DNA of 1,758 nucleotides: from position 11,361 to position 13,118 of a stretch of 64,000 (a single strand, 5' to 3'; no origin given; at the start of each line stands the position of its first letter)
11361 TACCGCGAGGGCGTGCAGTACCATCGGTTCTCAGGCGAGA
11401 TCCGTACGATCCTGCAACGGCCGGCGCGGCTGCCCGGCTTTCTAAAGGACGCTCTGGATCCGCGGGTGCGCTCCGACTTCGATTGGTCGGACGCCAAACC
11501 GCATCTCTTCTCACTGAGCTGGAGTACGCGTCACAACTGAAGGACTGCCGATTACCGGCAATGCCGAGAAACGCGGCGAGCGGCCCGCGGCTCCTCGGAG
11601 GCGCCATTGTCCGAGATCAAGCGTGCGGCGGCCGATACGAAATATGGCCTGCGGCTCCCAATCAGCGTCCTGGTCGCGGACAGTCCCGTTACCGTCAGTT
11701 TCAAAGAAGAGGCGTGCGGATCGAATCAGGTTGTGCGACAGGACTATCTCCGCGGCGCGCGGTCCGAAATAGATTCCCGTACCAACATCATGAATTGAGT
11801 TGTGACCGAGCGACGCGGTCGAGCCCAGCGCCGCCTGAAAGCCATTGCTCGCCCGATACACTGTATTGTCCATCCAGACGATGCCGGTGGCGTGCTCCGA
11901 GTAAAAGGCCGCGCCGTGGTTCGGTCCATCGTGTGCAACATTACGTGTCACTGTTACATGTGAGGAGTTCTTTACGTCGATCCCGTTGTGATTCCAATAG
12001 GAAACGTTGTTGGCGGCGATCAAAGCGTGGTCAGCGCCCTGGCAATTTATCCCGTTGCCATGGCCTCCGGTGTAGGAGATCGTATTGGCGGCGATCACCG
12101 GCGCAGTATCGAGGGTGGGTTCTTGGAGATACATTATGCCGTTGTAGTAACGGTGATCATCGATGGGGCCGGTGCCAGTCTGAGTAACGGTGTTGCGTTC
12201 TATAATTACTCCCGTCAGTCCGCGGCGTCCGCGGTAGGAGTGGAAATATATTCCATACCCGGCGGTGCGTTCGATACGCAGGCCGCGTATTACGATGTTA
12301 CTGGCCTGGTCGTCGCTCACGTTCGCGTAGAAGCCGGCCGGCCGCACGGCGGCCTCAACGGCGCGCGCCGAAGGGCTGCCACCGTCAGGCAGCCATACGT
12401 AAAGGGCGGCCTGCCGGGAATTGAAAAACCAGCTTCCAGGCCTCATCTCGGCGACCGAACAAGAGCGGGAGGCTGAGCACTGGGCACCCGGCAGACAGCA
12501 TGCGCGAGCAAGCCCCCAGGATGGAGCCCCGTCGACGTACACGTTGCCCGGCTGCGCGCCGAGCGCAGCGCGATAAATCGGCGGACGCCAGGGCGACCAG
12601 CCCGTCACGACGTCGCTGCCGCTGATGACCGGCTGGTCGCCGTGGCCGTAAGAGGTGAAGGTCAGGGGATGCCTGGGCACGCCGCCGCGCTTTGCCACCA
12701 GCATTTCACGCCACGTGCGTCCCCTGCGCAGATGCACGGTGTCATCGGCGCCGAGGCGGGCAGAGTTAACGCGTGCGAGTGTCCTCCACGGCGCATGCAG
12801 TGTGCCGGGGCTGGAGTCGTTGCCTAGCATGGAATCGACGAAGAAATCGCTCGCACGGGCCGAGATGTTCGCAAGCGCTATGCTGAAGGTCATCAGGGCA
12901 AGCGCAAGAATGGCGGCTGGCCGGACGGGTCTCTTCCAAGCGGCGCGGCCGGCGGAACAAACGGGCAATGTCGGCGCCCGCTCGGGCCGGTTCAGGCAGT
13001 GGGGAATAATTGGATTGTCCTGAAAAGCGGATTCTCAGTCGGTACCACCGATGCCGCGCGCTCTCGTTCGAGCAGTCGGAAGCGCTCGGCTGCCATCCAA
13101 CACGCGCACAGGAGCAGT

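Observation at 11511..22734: Split and fused versions of one secreted Ig-like / beta-helix / phosphoesterase module bracket a Wzy-like gene and a Crp + HTH regulator pair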

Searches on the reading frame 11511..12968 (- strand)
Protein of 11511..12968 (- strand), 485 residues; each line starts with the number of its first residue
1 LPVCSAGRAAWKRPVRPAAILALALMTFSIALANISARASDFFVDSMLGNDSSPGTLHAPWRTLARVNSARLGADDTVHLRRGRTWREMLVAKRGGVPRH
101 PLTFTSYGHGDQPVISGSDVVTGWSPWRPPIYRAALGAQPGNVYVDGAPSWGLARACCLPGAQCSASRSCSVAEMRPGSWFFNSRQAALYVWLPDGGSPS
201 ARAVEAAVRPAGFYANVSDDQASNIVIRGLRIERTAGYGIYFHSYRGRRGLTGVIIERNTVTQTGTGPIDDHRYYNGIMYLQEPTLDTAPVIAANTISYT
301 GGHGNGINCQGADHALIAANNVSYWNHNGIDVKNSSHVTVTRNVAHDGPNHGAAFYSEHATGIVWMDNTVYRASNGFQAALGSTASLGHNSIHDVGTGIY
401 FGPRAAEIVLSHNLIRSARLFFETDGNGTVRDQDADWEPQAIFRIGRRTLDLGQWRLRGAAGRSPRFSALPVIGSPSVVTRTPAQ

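Call 9: search_protein_families(library=pfam, proteins=[window:11511-12968:-], max_evalue=0.01)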
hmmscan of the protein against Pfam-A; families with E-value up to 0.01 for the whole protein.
window:11511-12968:- (485 aa): 3 families
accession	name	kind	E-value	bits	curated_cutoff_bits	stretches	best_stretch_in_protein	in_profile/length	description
PF13229.12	Beta_helix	-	9.8e-16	58.2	25.9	1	291-419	12-138/158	Right handed beta helix region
PF05048.19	NosD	-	1.4e-07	31.6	23.6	1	291-417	28-148/212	Periplasmic copper-binding protein (NosD)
PF07602.17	DUF1565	-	0.0073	16.1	20.3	0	287-400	131-224/257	Protein of unknown function (DUF1565)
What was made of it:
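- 11511..12968 (-): Lineage-A right-handed beta-helix protein with an N-terminal K/R-rich stretch and one hydrophobic segment (signal anchor). It is the split-off orthologue of the C-terminal domain of Wzy-beta-helix fusion proteins. PF13229 (call 9).
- Checked: 11511-12968(-): Pfam Beta_helix PF13229, E 1e-15 (call 9).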

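Call 21: search_protein_families(library=ncbifam, proteins=[window:11511-12968:-], max_evalue=0.001)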
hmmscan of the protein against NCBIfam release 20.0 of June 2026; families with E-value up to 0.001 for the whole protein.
window:11511-12968:- (485 aa): 3 families
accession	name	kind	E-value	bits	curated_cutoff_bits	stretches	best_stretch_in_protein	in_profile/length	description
NF047854.1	LIC10774_subfam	equivalog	8.1e-06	25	380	1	33-67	52-86/358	LIC10774/LIC10365 family surface protein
TIGR04247.1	NosD_copper_fam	subfamily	0.00047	18.9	300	0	318-419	184-286/377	nitrous oxide reductase family maturation protein NosD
NF041899.1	pec_ly_PelN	equivalog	0.0006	18.7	740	0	24-84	10-68/437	pectate lyase PelN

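Call 30: find_related_loci(query=A1, collection=genome_contigs, flank=10000)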
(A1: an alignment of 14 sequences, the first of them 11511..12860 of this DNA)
Query A1 (449 aa) in genome_contigs; peptide patterns used: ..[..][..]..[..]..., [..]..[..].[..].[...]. (x = any residue, [..] = any of these).
30 stretches matched a pattern; 24 encode a relative of the query (tblastn E <= 1e-3); 23 distinct loci.
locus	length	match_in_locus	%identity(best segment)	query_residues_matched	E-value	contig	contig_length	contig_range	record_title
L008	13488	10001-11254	47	3-419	2e-116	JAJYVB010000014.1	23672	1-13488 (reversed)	MAG: Deltaproteobacteria bacterium isolate FK1.bin62 NODE_2057_length_23672_cov_1.161945, whole genome shotgun sequence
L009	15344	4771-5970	46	6-419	3e-113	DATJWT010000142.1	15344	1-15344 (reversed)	MAG TPA_asm: Candidatus Binataceae bacterium isolate SMAG_U15106 k141_3513413, whole genome shotgun sequence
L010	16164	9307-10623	44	1-442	1e-108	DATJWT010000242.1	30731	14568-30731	MAG TPA_asm: Candidatus Binataceae bacterium isolate SMAG_U15106 k141_2209311, whole genome shotgun sequence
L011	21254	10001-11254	43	6-427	5e-101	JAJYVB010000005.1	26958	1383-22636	MAG: Deltaproteobacteria bacterium isolate FK1.bin62 NODE_1676_length_26958_cov_1.123775, whole genome shotgun sequence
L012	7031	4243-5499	44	6-420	4e-100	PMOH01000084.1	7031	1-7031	MAG: Deltaproteobacteria bacterium isolate palsa_1089 73.20110600_P1M.15_contig_12289, whole genome shotgun sequence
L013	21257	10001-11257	43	6-420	1e-99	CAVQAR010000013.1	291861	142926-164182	MAG: uncultured delta proteobacterium isolate MFD09286.bin.2.47 genome assembly, contig: contig_26776, whole genome shot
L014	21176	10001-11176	45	25-412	4e-98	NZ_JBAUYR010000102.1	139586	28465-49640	MAG: Candidatus Binatus sp. isolate MFD06940_ilm_asm_bin44 k127_242181, whole genome shotgun sequence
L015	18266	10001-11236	45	6-412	3e-98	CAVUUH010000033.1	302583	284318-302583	MAG: uncultured delta proteobacterium isolate MFD00964.bin.2.3 genome assembly, contig: contig_46848, whole genome shotg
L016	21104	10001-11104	47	6-365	5e-97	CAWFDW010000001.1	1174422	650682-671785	MAG: uncultured delta proteobacterium isolate MFD05513.bin.2.169 genome assembly, contig: contig_15085, whole genome sho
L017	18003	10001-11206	44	25-421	7e-97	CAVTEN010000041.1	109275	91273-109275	MAG: uncultured delta proteobacterium isolate MFD00964.bin.2.270 genome assembly, contig: contig_96639, whole genome sho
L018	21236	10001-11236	42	6-412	3e-96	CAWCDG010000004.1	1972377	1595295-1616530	MAG: uncultured delta proteobacterium isolate MFD09286.bin.2.99 genome assembly, contig: contig_22845, whole genome shot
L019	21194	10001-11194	44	6-397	1e-95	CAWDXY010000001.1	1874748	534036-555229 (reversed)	MAG: uncultured delta proteobacterium isolate MFD01248.bin.1.21 genome assembly, contig: contig_13844, whole genome shot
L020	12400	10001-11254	43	6-420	6e-95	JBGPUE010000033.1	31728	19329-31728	MAG: Candidatus Binataceae bacterium isolate OBJ1_062018_110_50 k141_2524202_length_31728_cov_16.0091, whole genome shot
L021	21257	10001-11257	43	6-420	4e-95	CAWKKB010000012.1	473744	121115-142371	MAG: uncultured delta proteobacterium isolate MFD00731.bin.2.133 genome assembly, contig: contig_708, whole genome shotg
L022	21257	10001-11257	44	6-419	9e-99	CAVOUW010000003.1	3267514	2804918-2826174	MAG: uncultured delta proteobacterium isolate MFD10064.bin.1.24 genome assembly, contig: contig_9770, whole genome shotg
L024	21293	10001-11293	37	1-409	2e-86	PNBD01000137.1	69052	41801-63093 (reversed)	MAG: Deltaproteobacteria bacterium isolate palsa_1115 73.20111000_P3M.98_contig_9973, whole genome shotgun sequence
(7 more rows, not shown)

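Call 37: predict_structure(alignment_id=A1)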
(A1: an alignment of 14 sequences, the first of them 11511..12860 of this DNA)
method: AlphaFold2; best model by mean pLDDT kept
length: 449 residues; sequences in the alignment: 14
mean_pLDDT: 82.7   pTM: 0.83
mean pLDDT of the five models: 82.7, 82.7, 82.6, 82.1, 72.6
residues with pLDDT >= 90: 211; 70-90: 161; 50-70: 42; < 50: 35
segments of 3 or more residues with pLDDT < 50: 230-236, 424-449
pLDDT, mean of each block of 10 residues (from residue 1): 77 55 73 87 90 87 94 91 89 92 81 67 60 74 88 90 87 87 91 87 91 92 81 57 95 97 80 97 94 96 98 88 97 96 96 94 92 90 91 79 87 87 43 27 28
secondary structure, 60 per line:
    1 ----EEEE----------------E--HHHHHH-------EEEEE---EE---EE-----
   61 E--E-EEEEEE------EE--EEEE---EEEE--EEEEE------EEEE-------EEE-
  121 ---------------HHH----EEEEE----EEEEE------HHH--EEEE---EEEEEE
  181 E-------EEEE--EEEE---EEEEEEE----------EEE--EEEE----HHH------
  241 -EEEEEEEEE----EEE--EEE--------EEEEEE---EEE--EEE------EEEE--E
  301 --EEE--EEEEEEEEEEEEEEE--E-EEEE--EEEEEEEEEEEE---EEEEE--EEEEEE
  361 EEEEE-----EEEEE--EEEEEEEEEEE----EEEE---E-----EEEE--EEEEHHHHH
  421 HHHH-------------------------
elements in order: E5-8 H28-33 E41-45 E66-71 E82-85 E89-92 E95-99 E106-109 E117-119 E143-147 E152-156 E168-171 E175-181 E189-192 E195-198 E202-208 E219-221 E224-227 E242-250 E255-257 E260-262 E271-276 E280-282 E285-287 E294-297 E303-305 E308-322 E327-330 E333-344 E348-352 E355-365 E371-375 E378-388 E393-396 E406-409 E412-415 H416-424
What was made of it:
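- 11511..12968 (-): AF2 pLDDT 82.7 (call 37).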

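Call 40: fold_search(model_id=the predicted structure, library=pdb)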
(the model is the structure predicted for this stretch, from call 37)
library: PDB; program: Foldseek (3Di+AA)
matches with E <= 10: 460; with E <= 0.001: 37
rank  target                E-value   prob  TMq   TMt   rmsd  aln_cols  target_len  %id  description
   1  3vst_A                6.2e-11  1.00  0.58  0.42   6.8       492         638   15  The complex structure of XylC with Tris (released 2013-02-27)
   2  5mqp_E                4.4e-09  1.00  0.47  0.37  10.6       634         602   10  Glycoside hydrolase BT_1002 (released 2017-04-05)
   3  5mqp_C                1.1e-08  1.00  0.57  0.44   7.3       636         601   10  Glycoside hydrolase BT_1002 (released 2017-04-05)
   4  6kqt_A                2.4e-08  1.00  0.41  0.31  12.8       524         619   14  Crystal Structure of GH136 lacto-N-biosidase from Eubacterium ramulus - native protein (released 2020-06-10)
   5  5mqp_A                2.5e-08  1.00  0.47  0.37   9.9       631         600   10  Glycoside hydrolase BT_1002 (released 2017-04-05)
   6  6kqs_A                2.6e-08  1.00  0.42  0.32  11.4       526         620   12  Crystal Structure of GH136 lacto-N-biosidase from Eubacterium ramulus - selenomethionine derivative (released 2020-06-10)
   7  5mqp_B                5.0e-07  1.00  0.44  0.35  10.4       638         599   10  Glycoside hydrolase BT_1002 (released 2017-04-05)
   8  7v6i_A                1.0e-06  1.00  0.45  0.35  10.3       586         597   13  Crystal structure of lacto-N-biosidase BsaX from Bifidobacterium saguini, lacto-N-biose complex (released 2022-02-09)
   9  7v6m_A                1.2e-06  1.00  0.37  0.30  12.1       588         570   12  Crystal structure of lacto-N-biosidase TnX from Tynzenella nexilis, lacto-N-biose complex (released 2022-02-09)
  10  5gqc_A                1.7e-06  1.00  0.54  0.42   8.9       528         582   12  Crystal structure of lacto-N-biosidase LnbX from Bifidobacterium longum subsp. longum, ligand-free form (released 2017-04-19)
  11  7w1c_C                1.0e-05  1.00  0.33  0.25  16.2       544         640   12  Crystal structure of Klebsiella pneumoniae K1 capsule-specific polysaccharide lyase in a P1 crystal form (released 2022-05-18)
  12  7w1c_B                1.5e-05  1.00  0.34  0.25  16.3       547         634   11  Crystal structure of Klebsiella pneumoniae K1 capsule-specific polysaccharide lyase in a P1 crystal form (released 2022-05-18)
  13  7w1c_A                1.8e-05  1.00  0.35  0.26  16.4       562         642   12  Crystal structure of Klebsiella pneumoniae K1 capsule-specific polysaccharide lyase in a P1 crystal form (released 2022-05-18)
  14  5olq_C                6.0e-05  1.00  0.31  0.32  11.7       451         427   11  Rhamnogalacturonan lyase (released 2017-11-29)
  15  7w1c_E                6.8e-05  1.00  0.32  0.24  16.1       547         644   12  Crystal structure of Klebsiella pneumoniae K1 capsule-specific polysaccharide lyase in a P1 crystal form (released 2022-05-18)
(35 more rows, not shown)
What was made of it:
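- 11511..12968 (-): Foldseek hits to GH120, GH136, capsule lyases, tailspikes and AlgE4 (call 40).
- Closest known: Periplasmic polymer-modifying enzymes of synthase-type pathways. Same: AlgE4 and RbmB are among the fold matches (call 40).
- Foldseek hits to AlgE4/AlgE6 epimerases, PL6/PL9 lyases and RbmB (call 40). The best fold matches are glycoside hydrolases (GH120, BT_1002, GH136) (call 40).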

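Call 75: search_protein_representatives(alignment_id=A1)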
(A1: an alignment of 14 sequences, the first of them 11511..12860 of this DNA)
Query: 14 sequences, 449 profile positions. Proteins with E-value up to 0.001 (for the whole library): 34436; up to 1e-10: 16944; up to 1e-30: 1137. The best 150 are listed.
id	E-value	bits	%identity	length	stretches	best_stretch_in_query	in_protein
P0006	9.9e-213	723.4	-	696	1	6-448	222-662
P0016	3.8e-202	688.6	-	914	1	2-436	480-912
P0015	3.3e-186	636.0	-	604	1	2-448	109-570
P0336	2.1e-182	623.5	-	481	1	19-448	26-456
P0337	3.2e-151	520.7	-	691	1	5-448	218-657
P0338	4.7e-151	520.1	-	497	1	15-448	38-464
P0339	3.3e-125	435.0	-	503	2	19-208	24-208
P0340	7.0e-124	430.6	-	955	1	16-408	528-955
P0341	3.9e-120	418.2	-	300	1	145-431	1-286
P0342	1.8e-117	409.4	-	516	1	18-447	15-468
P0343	9.0e-116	403.8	-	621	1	17-404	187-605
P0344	1.0e-115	403.6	-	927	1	11-410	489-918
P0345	1.6e-115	403.0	-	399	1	14-389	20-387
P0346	1.8e-115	402.8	-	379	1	96-448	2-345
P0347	6.0e-115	401.1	-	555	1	19-409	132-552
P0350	7.7e-99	348.1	-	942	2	184-429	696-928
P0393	4.5e-52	193.9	-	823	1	3-402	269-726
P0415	9.5e-48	179.6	-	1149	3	129-435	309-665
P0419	1.9e-47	178.7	-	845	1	17-415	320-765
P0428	1.5e-46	175.7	-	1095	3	21-412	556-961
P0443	2.0e-45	172.0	-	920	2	6-245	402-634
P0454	5.2e-45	170.6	-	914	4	24-122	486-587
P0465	1.7e-44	168.9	-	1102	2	5-206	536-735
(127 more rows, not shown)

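Call 76: search_protein_families(library=pfam, proteins=[P0340, P0344, P0350, P0443, P0454, P0465, P0428, P0419, P0393, P0415], max_evalue=0.00001)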
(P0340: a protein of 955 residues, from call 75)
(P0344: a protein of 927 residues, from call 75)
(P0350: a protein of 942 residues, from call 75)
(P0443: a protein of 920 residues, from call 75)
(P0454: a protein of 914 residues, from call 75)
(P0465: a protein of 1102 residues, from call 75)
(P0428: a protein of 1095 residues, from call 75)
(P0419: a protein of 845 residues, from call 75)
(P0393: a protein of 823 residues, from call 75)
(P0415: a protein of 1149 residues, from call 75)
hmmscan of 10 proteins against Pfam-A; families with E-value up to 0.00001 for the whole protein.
P0340 (955 aa): 3 families
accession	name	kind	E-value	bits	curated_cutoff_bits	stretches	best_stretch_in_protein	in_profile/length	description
PF04932.20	Wzy_C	-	5e-14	52.8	31.7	1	285-424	3-149/149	O-Antigen ligase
PF13229.12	Beta_helix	-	1.2e-13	51.5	25.9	1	802-937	5-138/158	Right handed beta helix region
PF05048.19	NosD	-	3.5e-09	36.9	23.6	1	790-922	14-136/212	Periplasmic copper-binding protein (NosD)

P0344 (927 aa): 3 families
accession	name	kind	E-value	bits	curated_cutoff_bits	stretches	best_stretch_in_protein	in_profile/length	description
PF13229.12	Beta_helix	-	2.9e-13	50.2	25.9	1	760-898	2-138/158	Right handed beta helix region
PF04932.20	Wzy_C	-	1.2e-12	48.3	31.7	1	255-394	3-149/149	O-Antigen ligase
PF05048.19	NosD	-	1.3e-09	38.3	23.6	1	752-902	14-154/212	Periplasmic copper-binding protein (NosD)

P0350 (942 aa): 3 families
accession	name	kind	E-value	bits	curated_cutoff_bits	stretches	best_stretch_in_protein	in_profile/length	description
PF13229.12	Beta_helix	-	1.9e-16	60.5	25.9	1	752-889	2-138/158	Right handed beta helix region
PF04932.20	Wzy_C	-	2.1e-15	57.2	31.7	1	268-406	1-149/149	O-Antigen ligase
PF05048.19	NosD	-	6.6e-10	39.2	23.6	1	749-883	15-144/212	Periplasmic copper-binding protein (NosD)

P0443 (920 aa): 2 families
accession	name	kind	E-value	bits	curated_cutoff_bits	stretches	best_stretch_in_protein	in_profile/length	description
PF00704.34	Glyco_hydro_18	-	3.4e-20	73.4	29.6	1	24-341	4-313/317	Glycosyl hydrolases family 18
PF13229.12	Beta_helix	-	1.4e-08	34.9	25.9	1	575-727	22-148/158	Right handed beta helix region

P0454 (914 aa): 1 family
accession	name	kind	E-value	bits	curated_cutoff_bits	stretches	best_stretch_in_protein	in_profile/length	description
PF13229.12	Beta_helix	-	9.5e-12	45.3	25.9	1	174-338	4-142/158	Right handed beta helix region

P0465 (1102 aa): 3 families
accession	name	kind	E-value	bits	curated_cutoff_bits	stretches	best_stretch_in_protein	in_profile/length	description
PF13290.12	CHB_HEX_C_1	-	7.1e-21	74.4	22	1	314-373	1-60/67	Chitobiase/beta-hexosaminidase C-terminal domain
PF13287.12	Fn3_assoc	-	5.5e-16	58.9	23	1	325-372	1-48/59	Fn3 associated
PF13229.12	Beta_helix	-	1.3e-08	35.1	25.9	0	719-901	5-151/158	Right handed beta helix region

P0428 (1095 aa): 1 family
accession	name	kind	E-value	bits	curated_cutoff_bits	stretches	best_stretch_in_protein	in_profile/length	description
PF13229.12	Beta_helix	-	5.3e-17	62.3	25.9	2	789-966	13-157/158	Right handed beta helix region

P0419 (845 aa): 4 families
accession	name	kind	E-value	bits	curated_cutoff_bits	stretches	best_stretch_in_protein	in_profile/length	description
PF05345.18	He_PIG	-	4.7e-33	113.9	24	3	149-220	3-84/96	Putative Ig domain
PF13229.12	Beta_helix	-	4.2e-14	52.9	25.9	2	584-742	2-143/158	Right handed beta helix region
PF05048.19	NosD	-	1.4e-06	28.4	23.6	0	481-626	15-169/212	Periplasmic copper-binding protein (NosD)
PF22352.2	K319L-like_PKD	-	2.3e-06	28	27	0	69-136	6-79/84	K319L-like, PKD domain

P0393 (823 aa): 2 families
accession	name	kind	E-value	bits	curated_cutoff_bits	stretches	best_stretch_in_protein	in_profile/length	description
PF05345.18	He_PIG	-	6.8e-13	49.3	24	1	36-116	5-96/96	Putative Ig domain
PF13229.12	Beta_helix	-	8.2e-08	32.5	25.9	1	558-711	22-158/158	Right handed beta helix region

P0415 (1149 aa): 0 families
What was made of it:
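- They occur in four separate 50%-identity clusters: P0016, P0340, P0344 and P0350 (calls 75, 76). Relatives are fused to GH18 and CHB_HEX_C domains (call 76).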
